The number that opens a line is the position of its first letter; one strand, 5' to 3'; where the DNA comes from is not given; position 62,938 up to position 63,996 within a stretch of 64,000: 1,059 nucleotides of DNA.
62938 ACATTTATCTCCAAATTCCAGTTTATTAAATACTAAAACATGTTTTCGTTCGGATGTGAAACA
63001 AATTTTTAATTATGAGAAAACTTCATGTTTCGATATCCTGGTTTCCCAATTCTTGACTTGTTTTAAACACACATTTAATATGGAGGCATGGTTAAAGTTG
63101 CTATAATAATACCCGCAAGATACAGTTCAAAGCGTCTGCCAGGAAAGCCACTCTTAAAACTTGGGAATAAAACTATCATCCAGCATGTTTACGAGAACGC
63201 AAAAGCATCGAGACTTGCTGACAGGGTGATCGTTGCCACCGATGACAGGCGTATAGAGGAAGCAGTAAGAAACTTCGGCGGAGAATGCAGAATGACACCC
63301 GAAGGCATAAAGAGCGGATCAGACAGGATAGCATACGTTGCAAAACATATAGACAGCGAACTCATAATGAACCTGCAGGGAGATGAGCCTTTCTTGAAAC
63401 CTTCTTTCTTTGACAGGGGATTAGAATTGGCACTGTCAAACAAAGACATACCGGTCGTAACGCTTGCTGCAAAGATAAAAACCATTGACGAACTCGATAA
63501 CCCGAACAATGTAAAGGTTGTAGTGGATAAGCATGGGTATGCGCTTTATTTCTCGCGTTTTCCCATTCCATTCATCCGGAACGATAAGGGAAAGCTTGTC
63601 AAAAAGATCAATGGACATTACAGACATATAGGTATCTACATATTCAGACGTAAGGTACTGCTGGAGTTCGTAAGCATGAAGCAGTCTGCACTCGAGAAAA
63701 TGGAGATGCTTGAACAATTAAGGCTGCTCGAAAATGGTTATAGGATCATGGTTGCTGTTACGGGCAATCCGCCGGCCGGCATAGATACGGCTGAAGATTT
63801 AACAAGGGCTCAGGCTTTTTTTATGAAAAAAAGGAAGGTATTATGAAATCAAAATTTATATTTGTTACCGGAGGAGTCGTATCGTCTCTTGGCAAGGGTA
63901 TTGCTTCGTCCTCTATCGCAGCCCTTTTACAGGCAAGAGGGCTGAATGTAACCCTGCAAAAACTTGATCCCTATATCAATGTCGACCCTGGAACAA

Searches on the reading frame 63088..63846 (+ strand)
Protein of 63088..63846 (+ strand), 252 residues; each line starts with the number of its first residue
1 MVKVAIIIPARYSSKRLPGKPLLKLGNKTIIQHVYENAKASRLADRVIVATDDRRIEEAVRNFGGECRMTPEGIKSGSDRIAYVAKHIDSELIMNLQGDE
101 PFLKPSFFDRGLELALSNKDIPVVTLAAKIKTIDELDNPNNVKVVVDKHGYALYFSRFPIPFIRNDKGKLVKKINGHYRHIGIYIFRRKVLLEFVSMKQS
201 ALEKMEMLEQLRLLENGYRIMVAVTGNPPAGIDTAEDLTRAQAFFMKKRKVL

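Call 65: find_encoding_contigs(protein=window:63088-63846:+, flank=10000, max_places=2)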
Protein window:63088-63846:+ (252 aa): 3 contigs read that carry it; 2 places shown.
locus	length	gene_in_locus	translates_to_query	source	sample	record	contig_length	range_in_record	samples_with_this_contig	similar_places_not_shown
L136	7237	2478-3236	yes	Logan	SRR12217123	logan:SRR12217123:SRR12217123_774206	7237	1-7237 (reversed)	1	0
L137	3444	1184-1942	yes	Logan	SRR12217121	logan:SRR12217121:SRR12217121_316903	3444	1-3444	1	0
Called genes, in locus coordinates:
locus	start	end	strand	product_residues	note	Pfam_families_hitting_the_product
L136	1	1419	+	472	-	?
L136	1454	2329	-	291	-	PF13641:Glyco_tranf_2_3, PF00535:Glycos_transf_2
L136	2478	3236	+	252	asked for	PF02348:CTP_transf_3, PF12804:NTP_transf_3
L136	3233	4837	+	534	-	PF06418:CTP_synth_N, PF00117:GATase, PF07722:Peptidase_C26 (weak)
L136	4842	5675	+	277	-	PF00793:DAHP_synth_1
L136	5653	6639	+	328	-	PF13580:SIS_2 (faint), PF01380:SIS, PF00571:CBS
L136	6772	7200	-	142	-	-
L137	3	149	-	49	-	?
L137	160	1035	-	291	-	PF13641:Glyco_tranf_2_3, PF00535:Glycos_transf_2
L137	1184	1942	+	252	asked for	PF02348:CTP_transf_3, PF12804:NTP_transf_3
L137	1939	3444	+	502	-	?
